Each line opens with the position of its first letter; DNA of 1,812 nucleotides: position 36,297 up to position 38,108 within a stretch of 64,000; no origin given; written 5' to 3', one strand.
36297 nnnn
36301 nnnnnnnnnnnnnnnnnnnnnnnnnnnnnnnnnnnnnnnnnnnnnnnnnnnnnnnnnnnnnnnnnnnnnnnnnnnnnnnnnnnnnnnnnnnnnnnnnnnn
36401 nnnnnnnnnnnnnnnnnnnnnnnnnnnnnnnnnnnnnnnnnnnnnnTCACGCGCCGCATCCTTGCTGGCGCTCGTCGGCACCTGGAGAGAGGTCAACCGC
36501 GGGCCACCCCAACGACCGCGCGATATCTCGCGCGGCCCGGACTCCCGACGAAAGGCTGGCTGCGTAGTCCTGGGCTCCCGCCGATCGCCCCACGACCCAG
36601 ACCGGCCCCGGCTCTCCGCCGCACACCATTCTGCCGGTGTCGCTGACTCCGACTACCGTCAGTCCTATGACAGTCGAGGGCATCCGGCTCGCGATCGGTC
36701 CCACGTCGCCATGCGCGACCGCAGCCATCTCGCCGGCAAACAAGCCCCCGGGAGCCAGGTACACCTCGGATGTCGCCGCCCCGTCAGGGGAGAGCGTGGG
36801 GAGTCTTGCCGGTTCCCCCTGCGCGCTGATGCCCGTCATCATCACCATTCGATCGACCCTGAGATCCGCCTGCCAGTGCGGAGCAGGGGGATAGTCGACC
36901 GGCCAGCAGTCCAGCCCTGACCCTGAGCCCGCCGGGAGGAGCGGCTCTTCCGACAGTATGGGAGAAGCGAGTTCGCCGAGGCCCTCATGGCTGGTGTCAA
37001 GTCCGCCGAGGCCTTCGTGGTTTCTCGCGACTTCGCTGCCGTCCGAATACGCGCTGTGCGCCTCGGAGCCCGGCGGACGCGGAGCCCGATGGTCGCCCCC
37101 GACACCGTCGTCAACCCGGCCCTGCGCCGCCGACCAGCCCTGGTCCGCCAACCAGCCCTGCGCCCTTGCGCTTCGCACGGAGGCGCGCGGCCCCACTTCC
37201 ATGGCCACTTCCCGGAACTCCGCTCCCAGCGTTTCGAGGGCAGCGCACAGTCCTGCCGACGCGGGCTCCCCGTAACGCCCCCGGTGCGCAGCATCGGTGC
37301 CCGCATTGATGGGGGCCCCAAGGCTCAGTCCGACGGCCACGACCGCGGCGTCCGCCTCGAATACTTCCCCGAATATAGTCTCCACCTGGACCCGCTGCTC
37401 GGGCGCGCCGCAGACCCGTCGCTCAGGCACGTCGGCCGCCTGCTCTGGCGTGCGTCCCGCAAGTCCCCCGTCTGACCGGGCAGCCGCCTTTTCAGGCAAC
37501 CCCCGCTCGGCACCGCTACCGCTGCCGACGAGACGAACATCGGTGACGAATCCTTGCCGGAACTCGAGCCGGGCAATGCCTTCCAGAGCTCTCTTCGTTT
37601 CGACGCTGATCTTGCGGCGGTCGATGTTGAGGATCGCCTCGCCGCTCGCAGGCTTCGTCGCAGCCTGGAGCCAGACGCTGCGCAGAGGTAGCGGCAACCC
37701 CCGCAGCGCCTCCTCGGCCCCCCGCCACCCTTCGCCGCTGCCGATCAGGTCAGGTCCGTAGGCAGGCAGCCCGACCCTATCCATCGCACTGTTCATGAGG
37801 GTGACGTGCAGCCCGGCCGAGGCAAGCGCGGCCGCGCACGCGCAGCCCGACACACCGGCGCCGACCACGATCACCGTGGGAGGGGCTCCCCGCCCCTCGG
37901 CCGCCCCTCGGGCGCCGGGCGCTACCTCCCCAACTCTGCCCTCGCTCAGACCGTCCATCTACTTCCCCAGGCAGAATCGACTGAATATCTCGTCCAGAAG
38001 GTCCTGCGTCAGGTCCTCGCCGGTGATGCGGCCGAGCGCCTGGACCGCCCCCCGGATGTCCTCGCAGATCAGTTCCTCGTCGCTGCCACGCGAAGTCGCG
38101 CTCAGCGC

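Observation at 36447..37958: Divergent MnmG/TrmFO-like FAD protein translationally coupled between mnmE and mnmG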

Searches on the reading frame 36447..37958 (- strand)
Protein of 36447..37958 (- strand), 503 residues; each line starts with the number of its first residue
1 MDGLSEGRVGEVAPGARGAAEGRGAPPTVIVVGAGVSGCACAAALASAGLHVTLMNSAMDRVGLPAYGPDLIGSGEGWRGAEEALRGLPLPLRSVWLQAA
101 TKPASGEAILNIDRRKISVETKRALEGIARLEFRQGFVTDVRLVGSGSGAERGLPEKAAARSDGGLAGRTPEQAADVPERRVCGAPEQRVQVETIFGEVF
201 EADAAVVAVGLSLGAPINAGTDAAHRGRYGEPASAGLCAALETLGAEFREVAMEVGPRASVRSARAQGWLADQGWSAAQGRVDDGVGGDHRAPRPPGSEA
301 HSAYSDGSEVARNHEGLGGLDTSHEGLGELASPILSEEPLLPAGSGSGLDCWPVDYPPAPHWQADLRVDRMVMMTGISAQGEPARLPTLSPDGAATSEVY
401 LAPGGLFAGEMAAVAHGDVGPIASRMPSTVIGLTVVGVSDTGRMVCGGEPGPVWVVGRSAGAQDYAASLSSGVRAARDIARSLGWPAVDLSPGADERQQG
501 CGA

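Call 3: search_protein_families(library=pfam, proteins=[window:36447-37958:-], max_evalue=1)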
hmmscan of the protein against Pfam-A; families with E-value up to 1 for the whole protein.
window:36447-37958:- (503 aa): 15 families
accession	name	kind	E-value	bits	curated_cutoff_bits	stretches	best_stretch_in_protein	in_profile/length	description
PF01134.28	GIDA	-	6e-15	55.6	22.1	1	28-258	1-197/391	Glucose inhibited division protein A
PF07992.20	Pyr_redox_2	-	7.1e-06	26.1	26.1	1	27-68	143-182/291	Pyridine nucleotide-disulphide oxidoreductase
PF13450.12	NAD_binding_8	-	3.3e-05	24.5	21.9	1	31-57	1-27/68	NAD(P)-binding Rossmann-like domain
PF00070.33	Pyr_redox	-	0.00014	22.7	22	1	29-57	2-30/82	Pyridine nucleotide-disulphide oxidoreductase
PF01266.30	DAO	-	0.00057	20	27.9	1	29-55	2-28/353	FAD dependent oxidoreductase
PF00890.30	FAD_binding_2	-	0.0019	17.9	20.4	1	29-57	2-30/414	FAD binding domain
PF03486.20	HI0933_like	-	0.013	15.4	50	1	28-58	2-32/244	HI0933-like protein Rossmann domain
PF05834.18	Lycopene_cycl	-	0.029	13.9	23.4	1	29-58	2-33/380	Lycopene cyclase protein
PF01946.23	Thi4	-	0.031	14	26.2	1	29-59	20-51/235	Thi4 family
PF12831.13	FAD_oxidored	-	0.043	13.6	27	1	29-56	2-29/416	FAD dependent oxidoreductase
PF02737.24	3HCDH_N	-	0.061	13.7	22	1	28-60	1-33/180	3-hydroxyacyl-CoA dehydrogenase, NAD binding domain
PF01494.25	FAD_binding_3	-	0.069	12.8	22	1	28-61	3-36/349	FAD binding domain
PF21799.2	MurD-like_N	-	0.07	13.8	27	1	28-60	2-34/88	Mur ligase MurD-like, N-terminal domain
PF02558.23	ApbA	-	0.071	13.2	22.2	1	29-56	1-28/150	Ketopantoate reductase PanE/ApbA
PF01262.27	AlaDh_PNT_C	-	0.41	10.5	23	1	25-61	27-63/214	Alanine dehydrogenase/PNT, C-terminal domain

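Call 4: search_protein_families(library=ncbifam, proteins=[window:36447-37958:-], max_evalue=1)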
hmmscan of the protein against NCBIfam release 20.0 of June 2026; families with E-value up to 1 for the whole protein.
window:36447-37958:- (503 aa): 67 families (the best 25 are shown)
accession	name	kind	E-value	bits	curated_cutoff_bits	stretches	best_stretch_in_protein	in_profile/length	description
TIGR00136.1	mnmG_gidA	equivalog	6.9e-09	34.6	524.85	2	28-77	2-51/616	tRNA uridine-5-carboxymethylaminomethyl(34) synthesis enzyme MnmG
TIGR03197.1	MnmC_Cterm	equivalog_domain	1.8e-05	24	174.2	1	28-58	1-31/400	FAD-dependent 5-carboxymethylaminomethyl-2-thiouridine(34) oxidoreductase MnmC1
NF002480.1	PRK01747.1-1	equivalog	8.3e-05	21.2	540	1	27-58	249-280/645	bifunctional tRNA (5-methylaminomethyl-2-thiouridine)(34)-methyltransferase MnmC2/FAD-dependent 5-carboxymethylaminomethyl-2-thiouridine(34)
TIGR02032.1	GG-red-SF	subfamily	0.0001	22.2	158.8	1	29-57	3-31/297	geranylgeranyl reductase family protein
NF006448.0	PRK08773.1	equivalog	0.00012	20.9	614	1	27-57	7-37/393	UbiH/UbiF family hydroxylase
TIGR03467.1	HpnE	equivalog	0.00017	21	283.05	1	29-58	1-30/430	hydroxysqualene dehydroxylase HpnE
TIGR02734.1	crtI_fam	subfamily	0.00024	19.9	238.1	1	29-58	1-30/504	phytoene desaturase family protein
NF049967.1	QhpG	equivalog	0.00046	19.2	240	1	29-58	1-30/423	flavin-dependent monooxygenase QhpG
TIGR02733.1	desat_CrtD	equivalog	0.00068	18.4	549.7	1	28-60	3-35/492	C-3',4' desaturase CrtD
TIGR00292.1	TIGR00292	equivalog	0.00092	18.5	148.3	1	29-59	24-54/254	sulfide-dependent adenosine diphosphate thiazole synthase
NF045637.1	carotdesatCrtDProt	equivalog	0.001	17.7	580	1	29-59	1-31/485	1-hydroxycarotenoid 3,4-desaturase CrtD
TIGR02023.1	BchP-ChlP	subfamily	0.0011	18.1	343.3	1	28-62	2-36/388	geranylgeranyl diphosphate reductase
TIGR01790.1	carotene-cycl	subfamily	0.0014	17.8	209.5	1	29-67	2-40/387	lycopene cyclase family protein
NF006021.0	PRK08163.1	equivalog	0.0024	16.9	459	1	28-59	7-38/398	3-hydroxybenzoate 6-monooxygenase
NF006593.0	PRK09126.1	equivalog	0.0031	16.5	420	1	29-58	7-36/393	5-demethoxyubiquinol-8 5-hydroxylase UbiM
NF003739.0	PRK05335.1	equivalog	0.0041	15.9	262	1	28-56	5-33/441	methylenetetrahydrofolate--tRNA-(uracil(54)-C(5))-methyltransferase (FADH(2)-oxidizing) TrmFO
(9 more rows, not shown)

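Call 7: find_homologous_proteins(query=window:36450-37958:-, max_evalue=0.001)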
Query window:36450-37958:- (503 aa): 110 proteins with E <= 0.001 among 8000 candidates.
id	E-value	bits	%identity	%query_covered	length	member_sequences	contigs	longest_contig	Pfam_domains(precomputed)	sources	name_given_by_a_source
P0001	0.0e+0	1090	100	100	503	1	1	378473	PF07992.21,PF01134.29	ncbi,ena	-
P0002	6.1e-166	571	63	95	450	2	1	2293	PF01266.31,PF01134.29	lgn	-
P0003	4.9e-162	558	63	96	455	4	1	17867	PF13450.13,PF07992.21,PF01134.29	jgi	-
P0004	1.6e-150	520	60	95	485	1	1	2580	PF01266.31,PF13450.13,PF07992.21,PF01134.29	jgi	jgi:hypothetical protein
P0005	1.3e-147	511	60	96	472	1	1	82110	PF01266.31,PF13450.13,PF07992.21,PF01134.29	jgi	jgi:hypothetical protein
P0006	3.6e-146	506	59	97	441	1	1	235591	PF01266.31,PF13450.13,PF00890.31,PF07992.21,PF01134.29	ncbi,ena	-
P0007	1.8e-144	500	57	99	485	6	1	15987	PF01266.31,PF13450.13,PF07992.21,PF01134.29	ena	-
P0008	1.6e-141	491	57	94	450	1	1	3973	PF07992.21,PF01134.29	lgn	-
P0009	9.4e-134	465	53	98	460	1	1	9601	PF07992.21,PF01134.29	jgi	jgi:hypothetical protein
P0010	2.3e-114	401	55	48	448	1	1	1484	PF01134.29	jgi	jgi:hypothetical protein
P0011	8.4e-112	393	50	92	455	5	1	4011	PF01266.31,PF13450.13,PF07992.21,PF01134.29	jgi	jgi:hypothetical protein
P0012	4.2e-111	390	51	91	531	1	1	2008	PF07992.21,PF01134.29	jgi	jgi:hypothetical protein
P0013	1.1e-109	386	47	94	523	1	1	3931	PF07992.21,PF01134.29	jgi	jgi:hypothetical protein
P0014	2.2e-109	385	50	91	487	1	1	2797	PF01134.29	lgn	-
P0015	3.1e-109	384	48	92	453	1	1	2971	PF07992.21,PF01134.29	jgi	jgi:hypothetical protein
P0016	6.4e-109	383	47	91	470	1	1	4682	PF01134.29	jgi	jgi:hypothetical protein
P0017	6.5e-108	380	47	94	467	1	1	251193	PF01134.29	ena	-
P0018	1.5e-104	369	48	90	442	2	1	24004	PF13450.13,PF07992.21,PF01134.29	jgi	jgi:Glucose inhibited division protein A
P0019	7.6e-104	366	48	91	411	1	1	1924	PF01266.31,PF13450.13,PF07992.21,PF00070.34,PF01134.29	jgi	jgi:Glucose inhibited division protein A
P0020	1.9e-103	365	48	93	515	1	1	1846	PF13450.13,PF01134.29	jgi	jgi:hypothetical protein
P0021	7.6e-100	353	47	91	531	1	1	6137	PF01266.31,PF13450.13,PF07992.21,PF01134.29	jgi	jgi:Glucose inhibited division protein A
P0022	9.4e-100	353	47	94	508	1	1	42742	PF01266.31,PF07992.21,PF01134.29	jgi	jgi:hypothetical protein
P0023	1.1e-99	353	47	91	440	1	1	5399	PF01266.31,PF13450.13,PF07992.21,PF00070.34,PF01134.29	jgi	jgi:hypothetical protein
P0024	5.6e-98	347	48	90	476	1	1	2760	PF01266.31,PF07992.21,PF01134.29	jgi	jgi:hypothetical protein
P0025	7.8e-98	347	48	70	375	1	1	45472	PF07992.21,PF01134.29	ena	-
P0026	1.1e-95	339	47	88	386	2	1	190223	PF01134.29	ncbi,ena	-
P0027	1.4e-95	339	46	91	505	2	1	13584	PF01266.31,PF07992.21,PF01134.29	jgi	jgi:hypothetical protein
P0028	5.2e-95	337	46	92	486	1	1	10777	PF13450.13,PF07992.21,PF01134.29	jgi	jgi:hypothetical protein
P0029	2.7e-92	328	46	85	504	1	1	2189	PF01134.29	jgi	jgi:hypothetical protein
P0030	3.9e-92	328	45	94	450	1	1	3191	PF13450.13,PF07992.21,PF01134.29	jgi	jgi:hypothetical protein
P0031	7.5e-92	327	46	90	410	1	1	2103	PF01266.31,PF01134.29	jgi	jgi:hypothetical protein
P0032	1.2e-91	326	46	86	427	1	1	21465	PF01134.29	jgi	jgi:hypothetical protein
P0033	3.2e-91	325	45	89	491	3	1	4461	PF07992.21,PF00070.34,PF01134.29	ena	-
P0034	2.0e-90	322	45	91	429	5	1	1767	PF01134.29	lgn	-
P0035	2.0e-88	316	43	91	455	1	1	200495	PF01266.31,PF13450.13,PF07992.21,PF01134.29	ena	-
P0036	9.0e-88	313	43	93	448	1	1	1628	PF01266.31,PF07992.21,PF01134.29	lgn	-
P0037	8.6e-87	310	40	93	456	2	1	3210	PF07992.21,PF01134.29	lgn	-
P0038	3.2e-83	298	54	47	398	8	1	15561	PF13450.13,PF01134.29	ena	-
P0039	6.8e-83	297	52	47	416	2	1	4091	PF13450.13,PF07992.21,PF01134.29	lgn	-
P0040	1.1e-80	290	42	91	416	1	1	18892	PF13450.13,PF00890.31,PF07992.21,PF01134.29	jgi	jgi:hypothetical protein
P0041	1.1e-80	290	41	89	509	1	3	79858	PF07992.21,PF01134.29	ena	-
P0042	3.1e-79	285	41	95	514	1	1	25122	PF13450.13,PF00070.34,PF01134.29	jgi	jgi:hypothetical protein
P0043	6.4e-79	284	43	90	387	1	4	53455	PF01266.31,PF01134.29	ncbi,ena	-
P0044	1.3e-77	280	43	92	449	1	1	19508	PF01266.31,PF13450.13,PF07992.21,PF01134.29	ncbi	-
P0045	2.5e-76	276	44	76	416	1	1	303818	PF00890.31,PF07992.21,PF00070.34,PF01134.29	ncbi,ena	-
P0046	9.4e-76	274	42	88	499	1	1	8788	PF01266.31,PF13450.13,PF00070.34,PF01134.29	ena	-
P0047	3.0e-75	272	40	88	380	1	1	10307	PF01266.31,PF07992.21,PF00070.34,PF01134.29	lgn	-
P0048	2.2e-74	269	41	91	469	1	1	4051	PF07992.21,PF01134.29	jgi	-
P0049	4.0e-74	268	39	88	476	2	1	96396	PF07992.21,PF01134.29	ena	-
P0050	4.7e-73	265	42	85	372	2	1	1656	PF01134.29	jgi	jgi:hypothetical protein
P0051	9.5e-72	261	39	88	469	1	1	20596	PF07992.21,PF01134.29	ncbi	ncbi:MAG: FAD-dependent oxidoreductase [bacterium]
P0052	1.0e-71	260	45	77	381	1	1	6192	PF01134.29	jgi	jgi:hypothetical protein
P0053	7.4e-71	258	41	88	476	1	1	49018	PF07992.21,PF00070.34,PF01134.29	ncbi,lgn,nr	ncbi:MAG: FAD-dependent oxidoreductase [Thermoleophilia bacterium]|nr:FAD-dependent oxidoreductase [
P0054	1.4e-70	257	40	84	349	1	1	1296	PF01134.29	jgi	jgi:hypothetical protein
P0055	2.2e-70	256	40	91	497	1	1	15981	PF07992.21,PF01134.29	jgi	jgi:Glucose inhibited division protein A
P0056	5.2e-70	255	38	88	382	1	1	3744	PF07992.21,PF00070.34,PF05834.19,PF01134.29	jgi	jgi:hypothetical protein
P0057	2.2e-69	253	41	94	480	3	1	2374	PF07992.21,PF01134.29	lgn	-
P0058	3.2e-69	252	41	91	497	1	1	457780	PF07992.21,PF01134.29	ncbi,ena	-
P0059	3.3e-68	249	40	90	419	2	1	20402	PF01134.29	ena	-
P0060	3.5e-66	242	38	91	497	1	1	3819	PF07992.21,PF01134.29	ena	-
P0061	4.4e-66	242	37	89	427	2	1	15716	PF01266.31,PF07992.21,PF01134.29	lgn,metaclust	metaclust:\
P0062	1.7e-65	240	40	91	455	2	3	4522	PF01266.31,PF07992.21,PF01134.29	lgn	-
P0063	8.1e-65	238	47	44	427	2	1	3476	PF13450.13,PF01134.29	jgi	jgi:Glucose inhibited division protein A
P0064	5.3e-64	235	40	90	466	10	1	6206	PF01134.29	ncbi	-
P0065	1.2e-63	234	39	90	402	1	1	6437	PF00070.34,PF01134.29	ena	-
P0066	2.3e-63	233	39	88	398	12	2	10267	PF01134.29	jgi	-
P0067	2.4e-63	233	42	72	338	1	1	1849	PF01134.29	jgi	-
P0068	2.5e-63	233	37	90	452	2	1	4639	PF07992.21,PF01134.29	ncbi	-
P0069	1.0e-62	231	40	91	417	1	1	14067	PF01134.29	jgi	jgi:hypothetical protein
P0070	1.9e-62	230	46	46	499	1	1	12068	PF01134.29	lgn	-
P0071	2.1e-62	230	58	50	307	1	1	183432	PF01266.31,PF13450.13,PF07992.21,PF01134.29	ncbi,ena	-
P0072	5.7e-62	228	48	48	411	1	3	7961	PF01134.29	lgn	-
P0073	6.6e-62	228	39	90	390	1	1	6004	PF01134.29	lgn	-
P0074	3.4e-61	226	38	91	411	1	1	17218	PF01134.29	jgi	jgi:hypothetical protein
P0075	3.9e-61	225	39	89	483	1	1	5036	PF13450.13,PF07992.21,PF01134.29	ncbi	-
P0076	6.3e-61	225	38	91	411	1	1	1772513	PF01134.29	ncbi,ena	-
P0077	2.2e-60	223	39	92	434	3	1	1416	PF07992.21,PF00070.34,PF01134.29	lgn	-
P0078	3.1e-60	223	38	90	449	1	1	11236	PF01134.29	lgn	-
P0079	1.2e-59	221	35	91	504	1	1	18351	PF01266.31,PF07992.21,PF01134.29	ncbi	-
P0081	2.2e-59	220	38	88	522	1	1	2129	PF01266.31,PF01134.29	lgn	-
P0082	7.1e-59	218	34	89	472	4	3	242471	PF01134.29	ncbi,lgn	-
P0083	8.7e-57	211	37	91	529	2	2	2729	PF07992.21,PF00070.34,PF01134.29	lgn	-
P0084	1.3e-56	211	38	90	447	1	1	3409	PF01134.29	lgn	-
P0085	5.7e-56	208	37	95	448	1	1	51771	PF01134.29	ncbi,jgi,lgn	ncbi:MAG: FAD-dependent oxidoreductase [Thermoleophilia bacterium]|jgi:hypothetical protein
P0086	4.0e-54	202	41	73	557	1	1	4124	PF07992.21,PF01134.29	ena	-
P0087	5.2e-54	202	35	92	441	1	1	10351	PF00890.31,PF07992.21,PF00070.34,PF01134.29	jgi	jgi:tRNA U34 5-carboxymethylaminomethyl modifying enzyme MnmG/GidA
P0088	1.9e-53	200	41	74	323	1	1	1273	PF01134.29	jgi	jgi:hypothetical protein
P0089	3.6e-53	199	36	91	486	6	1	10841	PF01134.29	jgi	-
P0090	5.1e-53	199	36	89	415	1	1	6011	PF07992.21,PF00070.34,PF01134.29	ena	-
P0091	5.6e-51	192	40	73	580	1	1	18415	PF07992.21,PF01134.29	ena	-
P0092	7.0e-51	192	37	90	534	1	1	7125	PF01134.29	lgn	-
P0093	7.7e-51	192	37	91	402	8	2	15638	PF01266.31,PF07992.21,PF01134.29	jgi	jgi:hypothetical protein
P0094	1.6e-50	191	36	73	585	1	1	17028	PF01266.31,PF13450.13,PF00890.31,PF01134.29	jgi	jgi:hypothetical protein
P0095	2.7e-49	186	39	30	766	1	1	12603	PF01134.29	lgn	-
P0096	4.0e-49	186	38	90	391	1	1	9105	PF07992.21,PF01134.29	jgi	jgi:hypothetical protein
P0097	1.4e-48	184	43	49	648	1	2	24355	PF13450.13,PF01134.29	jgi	jgi:hypothetical protein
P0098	1.9e-48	184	38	69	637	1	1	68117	PF01266.31,PF07992.21,PF01134.29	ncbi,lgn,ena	-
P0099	1.6e-47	181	36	91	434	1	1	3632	PF01266.31,PF07992.21,PF01134.29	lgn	-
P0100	4.8e-47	179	34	66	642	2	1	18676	PF01134.29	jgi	-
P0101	1.5e-45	174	34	91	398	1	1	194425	PF13450.13,PF07992.21,PF01134.29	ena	-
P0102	2.6e-44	170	40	55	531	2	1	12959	PF01134.29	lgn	-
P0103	7.7e-41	159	35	90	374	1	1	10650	PF01266.31,PF07992.21,PF00070.34,PF01134.29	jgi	jgi:hypothetical protein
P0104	4.8e-40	156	42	50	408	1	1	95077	PF01134.29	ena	-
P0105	3.0e-39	153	35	31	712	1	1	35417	PF07992.21,PF01134.29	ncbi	-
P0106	2.1e-35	141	32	90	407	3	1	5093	PF07992.21,PF01134.29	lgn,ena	-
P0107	2.8e-26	111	38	47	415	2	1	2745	PF01134.29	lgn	-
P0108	1.9e-24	104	36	45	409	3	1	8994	PF07992.21,PF01134.29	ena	-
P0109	1.0e-23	102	32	93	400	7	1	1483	PF01134.29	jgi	-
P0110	3.5e-22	97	37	46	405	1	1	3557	PF01134.29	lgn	-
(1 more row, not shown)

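Call 10: find_related_loci(query=A1, collection=genome_contigs, flank=6000)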
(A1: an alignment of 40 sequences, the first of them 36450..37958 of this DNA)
Query A1 (503 aa) in genome_contigs; peptide patterns used: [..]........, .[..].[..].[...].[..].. (x = any residue, [..] = any of these).
600 stretches matched a pattern (row limit reached: there are more); 15 encode a relative of the query (tblastn E <= 1e-3); 15 distinct loci.
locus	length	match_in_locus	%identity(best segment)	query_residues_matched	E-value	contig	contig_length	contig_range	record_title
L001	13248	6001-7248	41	27-483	3e-75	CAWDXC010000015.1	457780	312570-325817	MAG: uncultured Actinomycetes bacterium isolate MFD05942.bin.1.358 genome assembly, contig: contig_40176, whole genome s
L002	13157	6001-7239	39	19-480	6e-64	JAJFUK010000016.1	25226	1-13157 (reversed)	MAG: Actinomycetes bacterium isolate bin.430 k141_907131, whole genome shotgun sequence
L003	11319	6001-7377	35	27-483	7e-64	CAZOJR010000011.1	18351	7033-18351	MAG TPA_asm: uncultured Gaiellales bacterium isolate SRP192927_co3_744 genome assembly, contig: NODE_6602_length_18351_c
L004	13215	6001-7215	37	37-486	6e-60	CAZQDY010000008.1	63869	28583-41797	MAG TPA_asm: uncultured Gaiellales bacterium isolate binchicken_co43_331 genome assembly, contig: NODE_516_length_63869_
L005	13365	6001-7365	36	39-483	4e-58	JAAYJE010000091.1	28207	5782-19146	MAG: Actinomycetota bacterium isolate AS10tlH2TH_230 189906_AS10, whole genome shotgun sequence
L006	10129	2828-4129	37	2-479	1e-61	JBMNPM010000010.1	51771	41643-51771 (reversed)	MAG: Thermoleophilia bacterium isolate SBF912SR4HQ0024 scaffold_1193_c1, whole genome shotgun sequence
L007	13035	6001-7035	39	27-373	1e-47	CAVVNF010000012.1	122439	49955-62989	MAG: uncultured Thermoleophilia bacterium isolate MFD03726.bin.2.78 genome assembly, contig: contig_117035, whole genome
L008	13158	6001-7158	33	39-483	2e-43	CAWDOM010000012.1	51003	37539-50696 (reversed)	MAG: uncultured Actinomycetota bacterium isolate MFD04716.bin.2.261 genome assembly, contig: contig_65275, whole genome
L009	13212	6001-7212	43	24-474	7e-43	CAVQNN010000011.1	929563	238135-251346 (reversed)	MAG: uncultured Actinomycetes bacterium isolate MFD00905.bin.2.220 genome assembly, contig: contig_7518, whole genome sh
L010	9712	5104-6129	32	39-483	3e-36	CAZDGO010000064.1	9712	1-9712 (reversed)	MAG TPA_asm: uncultured Gaiellales bacterium isolate SRP136066_co1_96 genome assembly, contig: NODE_9716_length_9712_cov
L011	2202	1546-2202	40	5-256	2e-29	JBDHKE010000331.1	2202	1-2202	MAG: Gemmatimonadota bacterium isolate BHB10-38_Bin_161 BHB10-38_Bin_161_scaffold_418780, whole genome shotgun sequence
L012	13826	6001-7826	36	10-474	4e-25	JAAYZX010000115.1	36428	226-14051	MAG: Actinomycetota bacterium isolate AS06rmzACSIP_363 686978_AS06, whole genome shotgun sequence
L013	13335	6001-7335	34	27-483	2e-22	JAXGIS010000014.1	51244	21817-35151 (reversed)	MAG: Thermoleophilia bacterium isolate AnMBR.bin144 bin144_14, whole genome shotgun sequence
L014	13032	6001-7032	38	37-483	9e-29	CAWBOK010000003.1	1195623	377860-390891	MAG: uncultured Actinomycetota bacterium isolate MFD04716.bin.2.61 genome assembly, contig: contig_16924, whole genome s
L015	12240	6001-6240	33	29-93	3e-5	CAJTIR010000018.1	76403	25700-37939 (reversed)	Lachnospiraceae bacterium isolate C77 genome assembly, contig: MGBC000254.18, whole genome shotgun sequence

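Call 67: predict_structure(alignment_id=A2)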
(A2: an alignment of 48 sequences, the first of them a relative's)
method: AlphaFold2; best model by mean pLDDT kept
length: 380 residues; sequences in the alignment: 48
mean_pLDDT: 85.7   pTM: 0.89
mean pLDDT of the five models: 85.7, 85.6, 85.4, 84.6, 83.4
residues with pLDDT >= 90: 229; 70-90: 86; 50-70: 49; < 50: 16
segments of 3 or more residues with pLDDT < 50: 262-265, 295-300, 306-308
pLDDT, mean of each block of 10 residues (from residue 1): 94 98 98 88 87 84 94 94 93 94 97 94 90 97 95 90 72 96 95 77 58 76 83 86 86 76 57 84 85 54 51 83 96 88 92 94 97 83
secondary structure, 60 per line:
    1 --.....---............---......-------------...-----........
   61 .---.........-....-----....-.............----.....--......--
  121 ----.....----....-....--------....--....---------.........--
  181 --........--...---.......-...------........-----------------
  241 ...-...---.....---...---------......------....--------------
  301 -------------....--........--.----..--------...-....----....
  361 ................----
elements in order: E3-7 H11-22 E26-31 E45-47 H53-61 H65-73 E75-78 E84-87 H89-101 E106-110 E113-118 E125-129 E134-137 E139-142 E151-154 E157-160 H170-178 E183-190 E193-195 H199-205 E216-223 E251-255 E271-276 E283-286 E314-317 E320-327 E345-347 H349-352 H357-376
